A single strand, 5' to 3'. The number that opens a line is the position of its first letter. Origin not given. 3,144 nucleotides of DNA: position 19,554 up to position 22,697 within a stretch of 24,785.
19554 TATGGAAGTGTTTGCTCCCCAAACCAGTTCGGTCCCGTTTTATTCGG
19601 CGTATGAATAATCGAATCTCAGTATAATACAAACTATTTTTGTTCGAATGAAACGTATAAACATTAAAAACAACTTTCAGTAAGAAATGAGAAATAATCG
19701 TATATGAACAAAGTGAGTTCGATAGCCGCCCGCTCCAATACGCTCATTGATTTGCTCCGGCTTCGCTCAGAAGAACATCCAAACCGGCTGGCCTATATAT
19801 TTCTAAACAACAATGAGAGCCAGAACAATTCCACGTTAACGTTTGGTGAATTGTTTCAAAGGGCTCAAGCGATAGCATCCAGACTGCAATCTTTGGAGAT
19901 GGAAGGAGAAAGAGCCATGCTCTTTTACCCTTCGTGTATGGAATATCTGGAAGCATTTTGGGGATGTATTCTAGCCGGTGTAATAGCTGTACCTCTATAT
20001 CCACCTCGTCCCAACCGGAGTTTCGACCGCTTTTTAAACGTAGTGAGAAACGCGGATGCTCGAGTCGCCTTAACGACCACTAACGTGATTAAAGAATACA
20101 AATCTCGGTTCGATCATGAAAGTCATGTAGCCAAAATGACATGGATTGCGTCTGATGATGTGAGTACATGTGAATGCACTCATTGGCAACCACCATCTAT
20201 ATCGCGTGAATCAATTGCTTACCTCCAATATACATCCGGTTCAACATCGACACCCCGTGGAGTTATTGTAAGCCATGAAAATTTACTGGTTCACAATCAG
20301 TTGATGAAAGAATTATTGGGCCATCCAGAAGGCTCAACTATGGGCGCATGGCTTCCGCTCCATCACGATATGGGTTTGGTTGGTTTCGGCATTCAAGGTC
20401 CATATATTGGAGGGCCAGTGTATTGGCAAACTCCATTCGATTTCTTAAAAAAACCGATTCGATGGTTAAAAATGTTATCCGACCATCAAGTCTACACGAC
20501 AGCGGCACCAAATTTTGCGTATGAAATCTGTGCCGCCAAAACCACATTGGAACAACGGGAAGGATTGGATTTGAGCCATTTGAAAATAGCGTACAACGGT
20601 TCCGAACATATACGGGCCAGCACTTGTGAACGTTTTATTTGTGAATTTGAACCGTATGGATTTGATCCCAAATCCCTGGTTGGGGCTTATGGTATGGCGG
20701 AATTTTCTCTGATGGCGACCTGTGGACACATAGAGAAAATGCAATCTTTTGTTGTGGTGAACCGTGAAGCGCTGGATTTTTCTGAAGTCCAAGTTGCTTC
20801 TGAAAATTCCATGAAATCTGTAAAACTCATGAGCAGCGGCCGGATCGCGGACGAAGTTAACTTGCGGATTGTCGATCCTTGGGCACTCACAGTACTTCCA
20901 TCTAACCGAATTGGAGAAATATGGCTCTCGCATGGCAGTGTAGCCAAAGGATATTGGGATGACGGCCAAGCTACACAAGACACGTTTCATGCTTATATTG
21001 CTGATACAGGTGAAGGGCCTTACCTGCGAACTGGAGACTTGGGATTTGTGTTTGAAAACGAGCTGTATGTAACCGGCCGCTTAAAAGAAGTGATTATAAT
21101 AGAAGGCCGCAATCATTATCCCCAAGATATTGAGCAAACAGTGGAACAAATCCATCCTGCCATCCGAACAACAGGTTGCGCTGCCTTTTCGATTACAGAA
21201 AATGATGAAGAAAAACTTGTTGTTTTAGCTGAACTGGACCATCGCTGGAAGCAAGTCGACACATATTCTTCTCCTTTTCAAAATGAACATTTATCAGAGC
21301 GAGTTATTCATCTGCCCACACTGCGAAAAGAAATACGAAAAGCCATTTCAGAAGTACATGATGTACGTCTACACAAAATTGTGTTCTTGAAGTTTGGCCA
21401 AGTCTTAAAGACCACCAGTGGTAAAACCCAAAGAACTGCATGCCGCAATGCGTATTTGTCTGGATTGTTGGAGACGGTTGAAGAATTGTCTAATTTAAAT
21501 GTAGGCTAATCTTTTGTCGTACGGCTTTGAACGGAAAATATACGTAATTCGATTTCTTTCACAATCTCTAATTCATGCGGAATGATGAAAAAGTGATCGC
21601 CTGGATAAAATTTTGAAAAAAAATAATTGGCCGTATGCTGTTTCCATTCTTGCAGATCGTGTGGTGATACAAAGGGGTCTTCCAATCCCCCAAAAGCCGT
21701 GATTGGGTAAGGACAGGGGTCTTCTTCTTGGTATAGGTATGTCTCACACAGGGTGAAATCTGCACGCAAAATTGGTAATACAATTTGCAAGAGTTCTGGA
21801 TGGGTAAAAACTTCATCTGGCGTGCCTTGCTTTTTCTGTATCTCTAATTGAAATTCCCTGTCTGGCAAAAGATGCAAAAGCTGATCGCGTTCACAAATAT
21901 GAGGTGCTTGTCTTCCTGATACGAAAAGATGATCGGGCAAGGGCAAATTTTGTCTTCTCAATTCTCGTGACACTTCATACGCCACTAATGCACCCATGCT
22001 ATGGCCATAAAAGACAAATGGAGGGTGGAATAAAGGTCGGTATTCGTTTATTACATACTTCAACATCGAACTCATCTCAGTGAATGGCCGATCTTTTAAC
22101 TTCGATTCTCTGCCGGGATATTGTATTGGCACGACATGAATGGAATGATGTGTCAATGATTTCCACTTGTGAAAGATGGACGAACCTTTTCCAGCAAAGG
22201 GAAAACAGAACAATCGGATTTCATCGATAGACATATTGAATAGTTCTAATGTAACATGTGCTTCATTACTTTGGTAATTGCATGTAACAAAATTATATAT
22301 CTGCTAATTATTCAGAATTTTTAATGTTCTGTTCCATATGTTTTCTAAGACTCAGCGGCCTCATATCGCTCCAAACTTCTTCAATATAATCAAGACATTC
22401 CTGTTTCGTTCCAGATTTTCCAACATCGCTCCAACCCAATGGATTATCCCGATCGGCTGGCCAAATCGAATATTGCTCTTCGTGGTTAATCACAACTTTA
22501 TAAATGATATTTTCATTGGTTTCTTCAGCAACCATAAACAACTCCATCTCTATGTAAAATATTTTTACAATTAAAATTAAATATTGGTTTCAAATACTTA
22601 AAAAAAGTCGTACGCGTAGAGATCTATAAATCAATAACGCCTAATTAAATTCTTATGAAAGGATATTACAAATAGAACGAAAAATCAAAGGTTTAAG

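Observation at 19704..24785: Start of a lipid-primed PKS / hybrid PKS-NRPS biosynthetic gene cluster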

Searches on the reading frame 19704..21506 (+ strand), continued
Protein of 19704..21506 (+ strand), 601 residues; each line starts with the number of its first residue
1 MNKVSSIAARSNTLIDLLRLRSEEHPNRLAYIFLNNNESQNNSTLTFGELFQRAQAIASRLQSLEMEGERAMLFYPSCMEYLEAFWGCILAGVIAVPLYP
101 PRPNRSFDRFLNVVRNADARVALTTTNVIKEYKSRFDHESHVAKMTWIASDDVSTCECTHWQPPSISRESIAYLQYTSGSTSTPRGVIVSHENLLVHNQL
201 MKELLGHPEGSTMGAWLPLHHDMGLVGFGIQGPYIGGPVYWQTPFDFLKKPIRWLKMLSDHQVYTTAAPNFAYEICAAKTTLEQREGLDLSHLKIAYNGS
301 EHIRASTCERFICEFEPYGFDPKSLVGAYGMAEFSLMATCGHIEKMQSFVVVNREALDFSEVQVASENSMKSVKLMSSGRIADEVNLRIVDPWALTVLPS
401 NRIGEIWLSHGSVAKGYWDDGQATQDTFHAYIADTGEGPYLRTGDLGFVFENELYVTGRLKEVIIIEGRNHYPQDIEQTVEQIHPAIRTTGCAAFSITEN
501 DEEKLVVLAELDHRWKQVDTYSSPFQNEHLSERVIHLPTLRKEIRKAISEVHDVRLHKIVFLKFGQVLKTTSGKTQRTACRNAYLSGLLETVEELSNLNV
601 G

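Call 33: search_protein_families(library=pfam, proteins=[L083:13475-19597:+, L083:19597-21786:+, L083:3510-4514:+, L083:4610-5821:-, L083:2419-3288:-], max_evalue=0.00001)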
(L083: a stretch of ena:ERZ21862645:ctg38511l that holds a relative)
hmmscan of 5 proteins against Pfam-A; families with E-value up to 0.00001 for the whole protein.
L083:13475-19597:+ (2041 aa): 13 families
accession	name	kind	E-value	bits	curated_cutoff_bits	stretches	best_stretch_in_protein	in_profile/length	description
PF00109.32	ketoacyl-synt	-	4.8e-99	331.5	20.8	1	109-357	2-252/252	Beta-ketoacyl synthase, N-terminal domain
PF00698.26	Acyl_transf_1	-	3.6e-81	273.5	32.7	1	648-965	1-317/319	Acyl transferase domain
PF08659.16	KR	-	9.4e-55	185.8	22.6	1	1643-1835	2-180/180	KR domain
PF02801.28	Ketoacyl-synt_C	-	2.6e-42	144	20.8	1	365-482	1-118/119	Beta-ketoacyl synthase, C-terminal domain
PF00550.31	PP-binding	-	2.1e-24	86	20.8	2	1940-2006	1-67/67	Phosphopantetheine attachment site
PF08242.18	Methyltransf_12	-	5.8e-16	59.5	30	1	1204-1304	1-98/98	Methyltransferase domain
PF23297.2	ACP_SdgA_C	-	4.7e-15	55.9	27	1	1933-2012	6-85/95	Highly reducing polyketide synthase sdgA, C-terminal ACP domain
PF13489.12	Methyltransf_23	-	2.1e-12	47.6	27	1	1187-1358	9-163/164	Methyltransferase domain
PF16197.11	KAsynt_C_assoc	-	1.7e-11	44.9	33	1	491-579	10-87/111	Ketoacyl-synthetase C-terminal extension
PF22621.2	CurL-like_PKS_C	-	1.2e-09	38.5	27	1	553-622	1-63/64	CurL-like, PKS C-terminal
PF00106.31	adh_short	-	1.2e-09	38.4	26.6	0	1645-1815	4-160/195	short chain dehydrogenase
PF13649.12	Methyltransf_25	-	6.1e-08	33.7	27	1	1203-1302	1-97/97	Methyltransferase domain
PF08241.18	Methyltransf_11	-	2.6e-07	31.6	21.2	1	1204-1305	1-94/95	Methyltransferase domain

L083:19597-21786:+ (730 aa): 3 families
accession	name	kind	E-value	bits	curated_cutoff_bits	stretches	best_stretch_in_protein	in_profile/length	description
PF00668.25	Condensation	-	7.8e-108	361.5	30.6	1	64-513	6-453/456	Condensation domain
PF00501.34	AMP-binding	-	8e-50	170.2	29.9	1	536-729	1-220/384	AMP-binding enzyme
PF18563.6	TubC_N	-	2.5e-13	50.3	26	1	6-54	4-52/52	TubC N-terminal docking domain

L083:3510-4514:+ (335 aa): 0 families

L083:4610-5821:- (404 aa): 0 families

L083:2419-3288:- (290 aa): 0 families
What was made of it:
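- On Hybrid PKS-NRPS lipopeptide cluster: The feature is met in the syntenic L083 (call 33).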

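Call 35: search_protein_families(library=ncbifam, proteins=[window:19704-21506:+], max_evalue=0.00001)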
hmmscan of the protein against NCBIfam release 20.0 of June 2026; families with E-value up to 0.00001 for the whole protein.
window:19704-21506:+ (601 aa): 82 families (the best 25 are shown)
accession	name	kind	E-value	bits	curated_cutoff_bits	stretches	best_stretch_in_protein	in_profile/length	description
NF004282.0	PRK05691.1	subfamily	4.3e-130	434.6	4090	1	11-592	8-566/4334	non-ribosomal peptide synthase/polyketide synthase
NF004509.1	PRK05850.1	subfamily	8e-130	433.8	775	1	12-586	3-570/578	fatty-acid--AMP ligase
NF038339.3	FAAL_FadD32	equivalog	1e-116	390.5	975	1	11-590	17-614/625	long-chain-fatty-acid--AMP ligase FadD32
NF009124.0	PRK12476.1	subfamily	1.4e-111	373.6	922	1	12-590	34-610/612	fatty acyl-AMP ligase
NF038337.1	FAAL_FadD21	exception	2.1e-106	356.7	1100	1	12-585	4-570/579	fatty-acid--AMP ligase FAAL21/FadD21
NF040633.1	FadD32_Coryne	exception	2.4e-100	336.6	875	1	40-585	58-613/614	FadD32-like long-chain-fatty-acid--AMP ligase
NF038338.1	FAAL_FadD28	exception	1.4e-93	314.2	1100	1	18-585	10-571/580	fatty-acid--AMP ligase FAAL28/FadD28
NF006624.1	PRK09192.1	subfamily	2.9e-92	309.8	600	1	38-589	38-565/567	fatty acyl-AMP ligase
NF005850.0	PRK07768.1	subfamily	3e-83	279.9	572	1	36-582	21-541/545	long-chain-fatty-acid--CoA ligase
NF004510.0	PRK05851.1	equivalog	1.2e-58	198.5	621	1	35-582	22-518/525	long-chain-fatty acid--ACP ligase MbtM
NF004837.0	PRK06187.1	subfamily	5.4e-39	133.8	476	1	10-503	6-464/531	long-chain-fatty-acid--CoA ligase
TIGR01733.1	AA-adenyl-dom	subfamily_domain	1.6e-38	132.6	317.4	1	46-487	1-404/409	amino acid adenylation domain-containing protein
NF006181.0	PRK08314.1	subfamily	1.2e-31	109.6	705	2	366-500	361-491/563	long-chain-fatty-acid--CoA ligase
NF004114.0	PRK05605.1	equivalog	3.5e-28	98.2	766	2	385-507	400-513/575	long-chain-fatty-acid--CoA ligase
NF052269.1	Staph_lig_FadD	equivalog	8e-27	93.7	650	2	16-246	4-227/499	long-chain-fatty-acid--CoA ligase FadD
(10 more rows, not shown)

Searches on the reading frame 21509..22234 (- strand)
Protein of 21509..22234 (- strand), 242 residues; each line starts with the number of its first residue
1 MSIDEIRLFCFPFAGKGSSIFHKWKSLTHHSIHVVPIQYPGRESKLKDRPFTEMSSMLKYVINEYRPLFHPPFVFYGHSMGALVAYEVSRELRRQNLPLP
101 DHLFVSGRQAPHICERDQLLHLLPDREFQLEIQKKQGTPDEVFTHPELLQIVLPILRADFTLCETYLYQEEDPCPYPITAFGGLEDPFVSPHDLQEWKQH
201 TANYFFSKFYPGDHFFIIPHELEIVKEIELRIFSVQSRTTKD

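Call 8: search_protein_families(library=pfam, proteins=[window:21509-22234:-], max_evalue=0.001)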
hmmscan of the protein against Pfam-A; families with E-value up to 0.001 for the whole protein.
window:21509-22234:- (242 aa): 3 families
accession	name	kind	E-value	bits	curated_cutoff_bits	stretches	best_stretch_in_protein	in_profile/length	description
PF00975.26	Thioesterase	-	1.4e-42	146.9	26.4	1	7-228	2-222/226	Thioesterase domain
PF12697.13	Abhydrolase_6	-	1.6e-05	26.1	26.3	1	18-215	11-205/217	Alpha/beta hydrolase family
PF00561.26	Abhydrolase_1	-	6.2e-05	23.2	25.8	0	165-220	200-244/245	alpha/beta hydrolase fold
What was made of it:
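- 21506..22234 (-): Type II thioesterase, 242 aa. PF00975, E 1e-42 (call 8).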

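Call 12: find_encoding_contigs(protein=window:21509-22234:-, flank=10000, max_places=6)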
Protein window:21509-22234:- (242 aa): no gene with exactly this product is on record in the collection.

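Call 35: search_protein_families(library=ncbifam, proteins=[window:21509-22234:-], max_evalue=0.00001)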
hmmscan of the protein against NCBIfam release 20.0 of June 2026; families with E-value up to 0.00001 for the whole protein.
window:21509-22234:- (242 aa): 0 families

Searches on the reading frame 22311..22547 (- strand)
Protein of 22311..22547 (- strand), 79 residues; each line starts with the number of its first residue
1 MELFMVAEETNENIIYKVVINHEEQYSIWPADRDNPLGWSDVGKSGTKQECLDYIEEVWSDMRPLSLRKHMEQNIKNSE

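Call 8: search_protein_families(library=pfam, proteins=[window:22311-22547:-], max_evalue=0.001)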
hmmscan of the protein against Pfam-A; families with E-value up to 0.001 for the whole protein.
window:22311-22547:- (79 aa): 1 family
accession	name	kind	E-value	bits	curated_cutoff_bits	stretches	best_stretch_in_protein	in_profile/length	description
PF03621.18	MbtH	-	4.7e-24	84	27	1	8-57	4-53/53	MbtH-like protein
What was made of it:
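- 22308..22547 (-): MbtH-like protein, 79 aa. PF03621 at 84 bits (call 8).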

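Call 35: search_protein_families(library=ncbifam, proteins=[window:22311-22547:-], max_evalue=0.00001)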
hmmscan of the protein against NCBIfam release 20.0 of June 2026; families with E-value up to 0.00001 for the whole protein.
window:22311-22547:- (79 aa): 0 families
